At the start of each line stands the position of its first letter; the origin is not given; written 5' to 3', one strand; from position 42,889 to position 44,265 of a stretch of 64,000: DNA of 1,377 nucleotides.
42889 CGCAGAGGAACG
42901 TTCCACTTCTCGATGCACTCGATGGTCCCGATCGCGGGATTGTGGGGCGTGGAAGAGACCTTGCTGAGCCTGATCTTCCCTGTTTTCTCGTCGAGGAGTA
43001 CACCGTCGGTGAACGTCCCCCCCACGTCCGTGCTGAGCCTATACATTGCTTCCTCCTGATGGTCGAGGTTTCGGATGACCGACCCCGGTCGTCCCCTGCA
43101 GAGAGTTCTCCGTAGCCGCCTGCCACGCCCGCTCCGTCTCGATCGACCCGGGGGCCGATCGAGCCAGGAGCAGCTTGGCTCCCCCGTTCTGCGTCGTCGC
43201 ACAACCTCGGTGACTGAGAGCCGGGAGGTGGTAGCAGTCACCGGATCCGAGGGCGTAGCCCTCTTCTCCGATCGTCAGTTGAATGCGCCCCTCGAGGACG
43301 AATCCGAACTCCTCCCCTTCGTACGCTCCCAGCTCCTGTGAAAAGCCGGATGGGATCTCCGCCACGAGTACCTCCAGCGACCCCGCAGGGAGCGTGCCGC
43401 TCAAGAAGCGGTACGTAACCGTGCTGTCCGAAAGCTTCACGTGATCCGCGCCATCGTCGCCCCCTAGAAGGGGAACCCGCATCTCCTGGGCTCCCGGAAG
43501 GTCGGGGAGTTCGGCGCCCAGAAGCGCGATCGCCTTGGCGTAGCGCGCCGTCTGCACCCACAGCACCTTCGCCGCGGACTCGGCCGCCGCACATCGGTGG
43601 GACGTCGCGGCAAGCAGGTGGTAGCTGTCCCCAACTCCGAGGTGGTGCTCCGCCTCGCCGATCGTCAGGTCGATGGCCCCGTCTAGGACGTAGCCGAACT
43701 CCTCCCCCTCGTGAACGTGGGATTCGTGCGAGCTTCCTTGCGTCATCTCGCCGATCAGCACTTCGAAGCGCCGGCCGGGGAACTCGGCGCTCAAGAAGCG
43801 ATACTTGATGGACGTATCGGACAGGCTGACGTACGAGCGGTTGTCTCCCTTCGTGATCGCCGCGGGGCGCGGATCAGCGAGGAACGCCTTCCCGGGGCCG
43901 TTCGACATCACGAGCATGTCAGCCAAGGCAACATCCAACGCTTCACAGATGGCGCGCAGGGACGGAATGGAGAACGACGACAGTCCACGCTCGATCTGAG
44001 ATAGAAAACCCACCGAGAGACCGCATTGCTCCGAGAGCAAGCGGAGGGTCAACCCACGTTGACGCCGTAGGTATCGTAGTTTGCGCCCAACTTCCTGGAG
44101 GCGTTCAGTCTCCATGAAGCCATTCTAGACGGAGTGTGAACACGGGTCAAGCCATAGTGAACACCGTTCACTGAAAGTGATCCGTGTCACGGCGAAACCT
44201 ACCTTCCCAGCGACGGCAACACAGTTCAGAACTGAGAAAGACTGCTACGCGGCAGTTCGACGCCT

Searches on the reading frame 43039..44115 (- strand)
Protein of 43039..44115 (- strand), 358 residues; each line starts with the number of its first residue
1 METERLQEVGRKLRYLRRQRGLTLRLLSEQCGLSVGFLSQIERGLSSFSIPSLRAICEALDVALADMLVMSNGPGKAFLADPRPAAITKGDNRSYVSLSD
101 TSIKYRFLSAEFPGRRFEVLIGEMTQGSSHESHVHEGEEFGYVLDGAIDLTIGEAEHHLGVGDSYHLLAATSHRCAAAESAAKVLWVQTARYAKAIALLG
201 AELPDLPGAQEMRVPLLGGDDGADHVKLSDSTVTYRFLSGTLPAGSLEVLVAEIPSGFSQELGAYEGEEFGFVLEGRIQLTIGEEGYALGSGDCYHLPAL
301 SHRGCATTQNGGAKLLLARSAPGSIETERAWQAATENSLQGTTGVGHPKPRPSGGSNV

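Call 10: search_protein_families(library=pfam, proteins=[window:43039-44115:-])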
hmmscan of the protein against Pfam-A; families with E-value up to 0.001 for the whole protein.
window:43039-44115:- (358 aa): 9 families
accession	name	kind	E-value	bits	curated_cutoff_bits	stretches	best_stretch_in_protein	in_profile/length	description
PF07883.17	Cupin_2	-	1.4e-23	82.8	27.2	2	123-187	4-69/70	Cupin domain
PF01381.28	HTH_3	-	9.6e-11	42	23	1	13-65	1-53/55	Helix-turn-helix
PF13560.12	HTH_31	-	5.8e-10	39.8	27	1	8-65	1-59/64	Helix-turn-helix domain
PF05899.18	Cupin_3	-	3.3e-08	33.6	23.5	0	117-172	7-61/74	EutQ-like cupin domain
PF02311.25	AraC_binding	-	5.9e-08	33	21.1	1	121-182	7-69/135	AraC-like ligand binding domain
PF13443.12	HTH_26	-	2.7e-07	31.2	22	1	12-70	1-60/63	Cro/C1-type HTH DNA-binding domain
PF12844.13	HTH_19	-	1.3e-06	28.6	30.2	1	10-72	1-62/64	Helix-turn-helix domain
PF11699.14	CENP-C_C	-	2.5e-05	24.9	29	0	272-317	38-83/85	Mif2/CENP-C like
PF14499.12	DUF4437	-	0.0009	18.9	24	0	125-282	44-206/250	Domain of unknown function (DUF4437)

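Call 15: find_homologous_proteins(query=window:43039-44115:-, max_evalue=1e-10)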
Query window:43039-44115:- (358 aa): 152 proteins with E <= 1e-10 among 8000 candidates; the best 120 are listed.
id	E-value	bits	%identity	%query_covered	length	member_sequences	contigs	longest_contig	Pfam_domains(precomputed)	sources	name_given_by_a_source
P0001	3.2e-223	758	96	100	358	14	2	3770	PF12844.14,PF07883.18,PF05899.19,PF01381.29,PF02311.26,PF13560.13,PF13443.13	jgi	jgi:quercetin dioxygenase-like cupin family protein/DNA-binding Xre family transcriptional regulator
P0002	1.6e-204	697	87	100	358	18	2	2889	PF12844.14,PF07883.18,PF05899.19,PF01381.29,PF02311.26,PF13560.13,PF13443.13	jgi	-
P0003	7.0e-204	695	87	100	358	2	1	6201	PF12844.14,PF07883.18,PF05899.19,PF01381.29,PF02311.26,PF11699.15,PF13560.13,PF13443.13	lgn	-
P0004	1.9e-201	687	86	100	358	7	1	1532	PF12844.14,PF07883.18,PF05899.19,PF01381.29,PF02311.26,PF11699.15,PF13560.13,PF13443.13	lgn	-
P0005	2.5e-182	624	81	99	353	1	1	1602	PF07883.18,PF05899.19,PF01381.29,PF02311.26,PF11699.15,PF13560.13,PF13443.13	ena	-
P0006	1.7e-160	552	96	73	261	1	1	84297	PF07883.18,PF05899.19,PF02311.26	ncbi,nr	ncbi:MAG: cupin domain-containing protein, partial [Candidatus Bipolaricaulis sp.]|nr:cupin domain-c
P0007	5.3e-152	524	70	96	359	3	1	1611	PF07883.18,PF05899.19,PF01381.29,PF02311.26,PF11699.15,PF13560.13,PF13443.13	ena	-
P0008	1.0e-150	520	68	100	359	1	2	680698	PF07883.18,PF05899.19,PF01381.29,PF02311.26,PF11699.15,PF13560.13,PF13443.13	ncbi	-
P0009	7.7e-150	517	68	100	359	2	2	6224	PF07883.18,PF05899.19,PF01381.29,PF02311.26,PF11699.15,PF13560.13,PF13443.13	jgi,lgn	jgi:quercetin dioxygenase-like cupin family protein/DNA-binding Xre family transcriptional regulator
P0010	1.4e-147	510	67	100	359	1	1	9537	PF12844.14,PF07883.18,PF05899.19,PF01381.29,PF02311.26,PF11699.15,PF13560.13,PF13443.13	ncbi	-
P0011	3.9e-146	505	66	100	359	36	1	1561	PF07883.18,PF05899.19,PF01381.29,PF02311.26,PF11699.15,PF13560.13,PF13443.13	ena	-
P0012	1.2e-143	497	67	100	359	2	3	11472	PF12844.14,PF07883.18,PF05899.19,PF01381.29,PF02311.26,PF11699.15,PF13560.13,PF13443.13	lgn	-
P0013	3.2e-143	495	66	100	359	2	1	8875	PF12844.14,PF07883.18,PF05899.19,PF01381.29,PF02311.26,PF11699.15,PF13560.13,PF13443.13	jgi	-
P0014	1.5e-141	490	67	100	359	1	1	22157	PF07883.18,PF05899.19,PF01381.29,PF02311.26,PF11699.15,PF13560.13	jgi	jgi:quercetin dioxygenase-like cupin family protein/DNA-binding Xre family transcriptional regulator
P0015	8.4e-134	464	65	94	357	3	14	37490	PF07883.18,PF05899.19,PF01381.29,PF02311.26,PF11699.15,PF13560.13,PF13443.13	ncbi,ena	-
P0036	2.2e-115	404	56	90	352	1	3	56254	PF12844.14,PF07883.18,PF12973.14,PF05899.19,PF01381.29,PF02311.26,PF11699.15,PF13560.13,PF13443.13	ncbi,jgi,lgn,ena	-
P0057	8.6e-111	389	55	94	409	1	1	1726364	PF07883.18,PF05899.19,PF01381.29,PF02311.26,PF13560.13,PF13443.13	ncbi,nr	ncbi:MAG: cupin domain-containing protein [Candidatus Bipolaricaulota bacterium]|nr:MAG: cupin domai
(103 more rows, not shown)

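Call 17: find_related_loci(query=A1, collection=genome_contigs, flank=4000)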
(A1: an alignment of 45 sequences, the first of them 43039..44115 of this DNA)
Query A1 (358 aa) in genome_contigs; peptide patterns used: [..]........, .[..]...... (x = any residue, [..] = any of these).
599 stretches matched a pattern (row limit reached: there are more); 582 encode a relative of the query (tblastn E <= 1e-3); the best 80 are kept; 80 distinct loci.
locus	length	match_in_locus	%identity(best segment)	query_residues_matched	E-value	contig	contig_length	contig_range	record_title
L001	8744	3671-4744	97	1-358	0e+0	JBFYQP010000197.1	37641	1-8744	MAG: Candidatus Bipolaricaulota bacterium isolate PPR_0189 PPR_0189.fa_k121_614286, whole genome shotgun sequence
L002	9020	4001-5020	57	1-338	6e-123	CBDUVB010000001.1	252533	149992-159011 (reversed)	MAG TPA_asm: uncultured bacterium isolate SRR22302362_binner12_Refined_56 genome assembly, contig: ERZ25746724.2, whole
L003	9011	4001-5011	58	1-340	9e-114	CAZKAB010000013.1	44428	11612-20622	MAG TPA_asm: uncultured Thermotogae bacterium isolate binchicken_co129_685 genome assembly, contig: NODE_2042_length_444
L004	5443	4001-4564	52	6-320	3e-52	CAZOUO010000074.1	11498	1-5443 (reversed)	MAG TPA_asm: uncultured Thermotogae bacterium isolate SRP323688_co1_20 genome assembly, contig: NODE_8536_length_11498_c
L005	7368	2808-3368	47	6-297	2e-45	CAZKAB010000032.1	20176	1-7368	MAG TPA_asm: uncultured Thermotogae bacterium isolate binchicken_co129_685 genome assembly, contig: NODE_7644_length_201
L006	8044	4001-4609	38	6-318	2e-31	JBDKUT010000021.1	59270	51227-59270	MAG: Thermotogota bacterium isolate 8_bin.164 c_000000271749, whole genome shotgun sequence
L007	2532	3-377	50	99-321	5e-31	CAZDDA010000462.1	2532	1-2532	MAG TPA_asm: uncultured Thermotogae bacterium isolate binchicken_co334_192 genome assembly, contig: NODE_95447_length_25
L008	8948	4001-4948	27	8-316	1e-28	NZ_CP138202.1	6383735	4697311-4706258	Wukongibacter baidiensis strain DY30321 chromosome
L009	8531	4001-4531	37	9-297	4e-27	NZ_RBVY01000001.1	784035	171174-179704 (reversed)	Nitratireductor alexandrii strain Z3-1 Scaffold1, whole genome shotgun sequence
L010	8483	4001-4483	33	6-299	1e-25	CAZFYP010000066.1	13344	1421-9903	MAG TPA_asm: uncultured Clostridia bacterium isolate binchicken_co42_221 genome assembly, contig: NODE_7039_length_13344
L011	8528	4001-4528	36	2-299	3e-25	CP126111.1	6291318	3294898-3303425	Neobacillus cucumis strain WH12 chromosome, complete genome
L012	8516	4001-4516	38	6-316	4e-25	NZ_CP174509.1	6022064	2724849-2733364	Pseudalkalibacillus sp. A8 chromosome, complete genome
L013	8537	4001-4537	32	6-323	5e-24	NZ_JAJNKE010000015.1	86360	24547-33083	Clostridium guangxiense strain WZ_1 scaffold15, whole genome shotgun sequence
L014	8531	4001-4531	36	9-297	3e-25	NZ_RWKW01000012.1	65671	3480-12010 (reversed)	Aquibium carbonis strain B2.3 NODE_12_length_65609, whole genome shotgun sequence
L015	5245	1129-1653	32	8-323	7e-24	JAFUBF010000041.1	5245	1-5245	MAG: Clostridia bacterium isolate RGIG4336 Roe_deer_Jejunum-1__c25402, whole genome shotgun sequence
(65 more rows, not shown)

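Call 18: find_related_loci(query=A1, collection=metagenome_contigs, flank=3000)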
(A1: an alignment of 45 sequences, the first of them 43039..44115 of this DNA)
Query A1 (358 aa) in metagenome_contigs; peptide patterns used: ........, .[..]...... (x = any residue, [..] = any of these).
600 stretches matched a pattern (row limit reached: there are more); 578 encode a relative of the query (tblastn E <= 1e-3); the best 80 are kept; 80 distinct loci.
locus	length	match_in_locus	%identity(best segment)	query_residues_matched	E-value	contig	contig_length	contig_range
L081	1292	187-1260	87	1-358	0e+0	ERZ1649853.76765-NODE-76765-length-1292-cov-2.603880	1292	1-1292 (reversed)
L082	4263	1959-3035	66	1-358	6e-145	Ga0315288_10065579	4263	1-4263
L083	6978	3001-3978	56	1-321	9e-116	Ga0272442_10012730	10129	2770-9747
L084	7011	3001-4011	57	1-340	6e-110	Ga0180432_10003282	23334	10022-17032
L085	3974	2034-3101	54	1-357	1e-110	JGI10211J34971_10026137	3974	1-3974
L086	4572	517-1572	54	1-353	6e-107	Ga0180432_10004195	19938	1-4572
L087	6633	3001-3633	53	6-342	2e-54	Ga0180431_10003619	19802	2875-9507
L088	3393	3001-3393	73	1-261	6e-48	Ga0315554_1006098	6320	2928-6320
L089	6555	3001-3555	48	8-320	2e-47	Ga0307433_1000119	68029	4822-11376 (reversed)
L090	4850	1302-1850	43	6-320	8e-43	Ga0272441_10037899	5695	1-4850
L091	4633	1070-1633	42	6-320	4e-41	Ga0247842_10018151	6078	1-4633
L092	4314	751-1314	43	3-318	3e-40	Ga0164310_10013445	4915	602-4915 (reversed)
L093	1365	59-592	42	7-320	4e-38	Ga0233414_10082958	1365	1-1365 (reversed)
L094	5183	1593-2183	38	4-318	1e-31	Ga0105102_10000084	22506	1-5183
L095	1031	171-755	37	9-317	3e-31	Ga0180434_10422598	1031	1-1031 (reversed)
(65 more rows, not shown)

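Call 39: find_encoding_contigs(protein=P0008, flank=10000, max_places=1)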
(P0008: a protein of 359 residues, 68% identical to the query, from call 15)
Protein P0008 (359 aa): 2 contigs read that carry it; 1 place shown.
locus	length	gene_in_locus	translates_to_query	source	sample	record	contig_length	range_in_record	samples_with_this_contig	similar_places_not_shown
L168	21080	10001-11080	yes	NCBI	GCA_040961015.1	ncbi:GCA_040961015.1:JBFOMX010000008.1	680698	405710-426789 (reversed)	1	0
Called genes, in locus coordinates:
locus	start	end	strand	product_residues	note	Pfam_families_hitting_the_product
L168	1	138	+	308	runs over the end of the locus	PF00389:2-Hacid_dh, PF02826:2-Hacid_dh_C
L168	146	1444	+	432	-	PF06245:DUF1015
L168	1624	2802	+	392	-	-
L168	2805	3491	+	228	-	PF04542:Sigma70_r2 (faint), PF04539:Sigma70_r3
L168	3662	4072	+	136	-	PF02082:Rrf2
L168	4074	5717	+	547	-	PF03063:Prismane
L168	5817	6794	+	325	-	PF13353:Fer4_12, PF00037:Fer4, PF13237:Fer4_10, PF14697:Fer4_21 (weak), PF12838:Fer4_7, PF13187:Fer4_9, PF00037:Fer4 (weak), PF04055:Radical_SAM, +5 more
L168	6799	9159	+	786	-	PF02901:PFL-like, PF01228:Gly_radical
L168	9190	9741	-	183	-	PF02311:AraC_binding, PF07883:Cupin_2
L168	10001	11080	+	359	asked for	PF13443:HTH_26 (weak), PF13560:HTH_31, PF01381:HTH_3, PF05899:Cupin_3 (faint), PF02311:AraC_binding, PF07883:Cupin_2, PF02311:AraC_binding (weak), PF07883:Cupin_2, +1 more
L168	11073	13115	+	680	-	PF05378:Hydant_A_N, PF01968:Hydantoinase_A, PF19278:Hydant_A_C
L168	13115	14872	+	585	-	PF02538:Hydantoinase_B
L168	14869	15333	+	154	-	PF04126:Cyclophil_like (weak), PF12903:DUF3830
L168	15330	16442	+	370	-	PF01321:Creatinase_N, PF00557:Peptidase_M24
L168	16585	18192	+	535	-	PF00496:SBP_bac_5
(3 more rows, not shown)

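Call 40: find_encoding_contigs(protein=P0057, flank=10000, max_places=1)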
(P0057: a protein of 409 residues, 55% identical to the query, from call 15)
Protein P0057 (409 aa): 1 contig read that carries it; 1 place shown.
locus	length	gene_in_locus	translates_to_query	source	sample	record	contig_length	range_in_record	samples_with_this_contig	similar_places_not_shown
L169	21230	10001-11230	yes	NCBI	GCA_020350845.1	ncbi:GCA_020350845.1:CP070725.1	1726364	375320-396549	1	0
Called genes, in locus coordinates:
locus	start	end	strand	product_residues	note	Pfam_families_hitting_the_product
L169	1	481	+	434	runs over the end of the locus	PF02040:ArsB, PF03600:CitMHS, PF06450:NhaB (weak)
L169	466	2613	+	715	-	PF17764:PriA_3primeBD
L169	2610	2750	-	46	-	PF02824:TGS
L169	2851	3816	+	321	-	PF13229:Beta_helix (faint)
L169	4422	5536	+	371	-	PF01364:Peptidase_C25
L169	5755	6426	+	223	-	PF01135:PCMT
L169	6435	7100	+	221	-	PF09335:VTT_dom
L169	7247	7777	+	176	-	PF00156:Pribosyltran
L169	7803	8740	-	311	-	PF00557:Peptidase_M24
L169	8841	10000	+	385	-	PF02901:PFL-like, PF01228:Gly_radical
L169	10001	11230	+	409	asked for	PF01381:HTH_3 (weak), PF13443:HTH_26, PF13560:HTH_31, PF02311:AraC_binding (faint), PF05899:Cupin_3 (faint), PF07883:Cupin_2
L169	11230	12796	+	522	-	PF05378:Hydant_A_N, PF01968:Hydantoinase_A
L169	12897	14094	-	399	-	PF00344:SecY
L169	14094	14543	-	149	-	PF00828:Ribosomal_L27A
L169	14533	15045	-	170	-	PF00333:Ribosomal_S5, PF03719:Ribosomal_S5_C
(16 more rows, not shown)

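Call 41: find_encoding_contigs(protein=P0036, flank=10000, max_places=1)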
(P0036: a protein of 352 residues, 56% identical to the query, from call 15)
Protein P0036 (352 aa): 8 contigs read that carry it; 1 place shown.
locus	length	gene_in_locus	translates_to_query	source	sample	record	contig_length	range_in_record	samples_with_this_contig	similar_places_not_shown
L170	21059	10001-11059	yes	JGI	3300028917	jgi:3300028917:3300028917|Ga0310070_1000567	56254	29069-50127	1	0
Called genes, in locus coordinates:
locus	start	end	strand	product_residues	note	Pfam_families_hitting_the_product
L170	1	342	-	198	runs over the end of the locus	PF25025:EF-Ts_N (weak), PF00889:EF_TS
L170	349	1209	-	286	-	PF00318:Ribosomal_S2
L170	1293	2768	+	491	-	PF00772:DnaB, PF13481:AAA_25, PF03796:DnaB_C, PF06745:ATPase (weak)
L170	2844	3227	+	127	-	PF01597:GCV_H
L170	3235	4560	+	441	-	PF02347:GDC-P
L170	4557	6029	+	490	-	PF02347:GDC-P (weak), PF21478:GcvP2_C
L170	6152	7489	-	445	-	PF02878:PGM_PMM_I, PF02879:PGM_PMM_II, PF02880:PGM_PMM_III, PF00408:PGM_PMM_IV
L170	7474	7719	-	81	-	-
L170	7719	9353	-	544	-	PF07705:CARDB, PF03783:CsgG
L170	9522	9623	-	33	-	-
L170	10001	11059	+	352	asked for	PF12844:HTH_19 (weak), PF13560:HTH_31, PF01381:HTH_3, PF13443:HTH_26, PF02311:AraC_binding (weak), PF07883:Cupin_2, PF02311:AraC_binding (weak), PF07883:Cupin_2, +3 more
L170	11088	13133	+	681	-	PF05378:Hydant_A_N, PF01968:Hydantoinase_A, PF19278:Hydant_A_C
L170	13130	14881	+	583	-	PF02538:Hydantoinase_B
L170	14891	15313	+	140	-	PF12903:DUF3830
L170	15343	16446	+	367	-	PF01321:Creatinase_N, PF00557:Peptidase_M24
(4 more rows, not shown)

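Call 47: search_solved_structures(query=window:43039-44115:-, max_evalue=0.001)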
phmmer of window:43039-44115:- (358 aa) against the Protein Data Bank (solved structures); distinct sequences matched with E-value up to 0.001: 17.
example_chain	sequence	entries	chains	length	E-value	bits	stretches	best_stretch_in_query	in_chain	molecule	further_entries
3f51_A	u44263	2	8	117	6.4e-09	38.7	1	7-74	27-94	Clp gene regulator (ClgR)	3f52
5woq_A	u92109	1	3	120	9.5e-09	38.1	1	8-70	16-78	Transcriptional regulator ClgR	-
6jq1_A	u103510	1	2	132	9.9e-07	31.5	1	10-89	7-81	Transcriptional regulator, XRE family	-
2b5a_A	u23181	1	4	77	3.2e-06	29.8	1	4-64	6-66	C.BclI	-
7t5u_A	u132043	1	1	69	4e-06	29.5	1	8-64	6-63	Helix-turn-helix domain-containing protein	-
5zbe_A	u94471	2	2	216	4.3e-06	29.4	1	245-300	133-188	Cupin domain protein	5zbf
6rnz_A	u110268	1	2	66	8.3e-06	28.4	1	10-68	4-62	HTH-type transcriptional regulator DdrOC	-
1y9q_A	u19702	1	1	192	1.6e-05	27.5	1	8-178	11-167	transcriptional regulator, HTH_3 family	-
9sf2_A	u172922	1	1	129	1.8e-05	27.3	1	9-63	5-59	Transcriptional regulator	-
6rnx_A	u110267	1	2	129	3.2e-05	26.5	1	10-69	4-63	HTH-type transcriptional regulator DdrOC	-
6rmq_A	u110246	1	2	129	3.4e-05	26.4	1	10-69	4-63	HTH-type transcriptional regulator DdrOC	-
3qq6_A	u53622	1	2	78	0.00011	24.8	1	8-68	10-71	HTH-type transcriptional regulator sinR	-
5tn0_A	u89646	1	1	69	0.00013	24.5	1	9-68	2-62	HTH-type transcriptional regulator SinR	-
2h0v_A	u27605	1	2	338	0.00031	23.3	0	110-176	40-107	Quercetin 2,3-dioxygenase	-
1y3t_A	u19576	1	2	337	0.00031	23.3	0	110-177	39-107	Hypothetical protein yxaG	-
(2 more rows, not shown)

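Call 84: predict_structure(alignment_id=A1)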
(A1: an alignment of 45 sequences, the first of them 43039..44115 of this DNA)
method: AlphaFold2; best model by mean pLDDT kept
length: 358 residues; sequences in the alignment: 45
mean_pLDDT: 65.0   pTM: 0.58
mean pLDDT of the five models: 65.0, 63.1, 60.9, 59.1, 50.9
residues with pLDDT >= 90: 30; 70-90: 159; 50-70: 58; < 50: 111
segments of 3 or more residues with pLDDT < 50: 69-100, 192-223, 225-230, 241-245, 324-358
pLDDT, mean of each block of 10 residues (from residue 1): 64 85 93 90 74 78 61 35 34 39 66 68 80 71 91 88 82 83 83 37 29 27 42 65 61 84 73 85 75 77 80 85 48 39 30 32
secondary structure, 60 per line:
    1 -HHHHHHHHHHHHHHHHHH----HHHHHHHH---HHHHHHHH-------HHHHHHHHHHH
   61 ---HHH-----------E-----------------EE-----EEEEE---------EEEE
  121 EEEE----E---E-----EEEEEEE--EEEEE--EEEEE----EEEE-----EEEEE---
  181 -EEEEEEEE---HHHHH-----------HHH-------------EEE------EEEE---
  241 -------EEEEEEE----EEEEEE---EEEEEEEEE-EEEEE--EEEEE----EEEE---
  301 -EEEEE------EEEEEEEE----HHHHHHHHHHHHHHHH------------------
elements in order: H2-19 H24-31 H35-42 H50-60 E103-107 E117-124 E139-145 E148-152 E155-159 E164-167 E173-177 E182-189 H193-197 E225-227 E234-237 E248-254 E259-264 E268-276 E278-282 E285-289 E294-297 E302-306 E313-320 H325-340
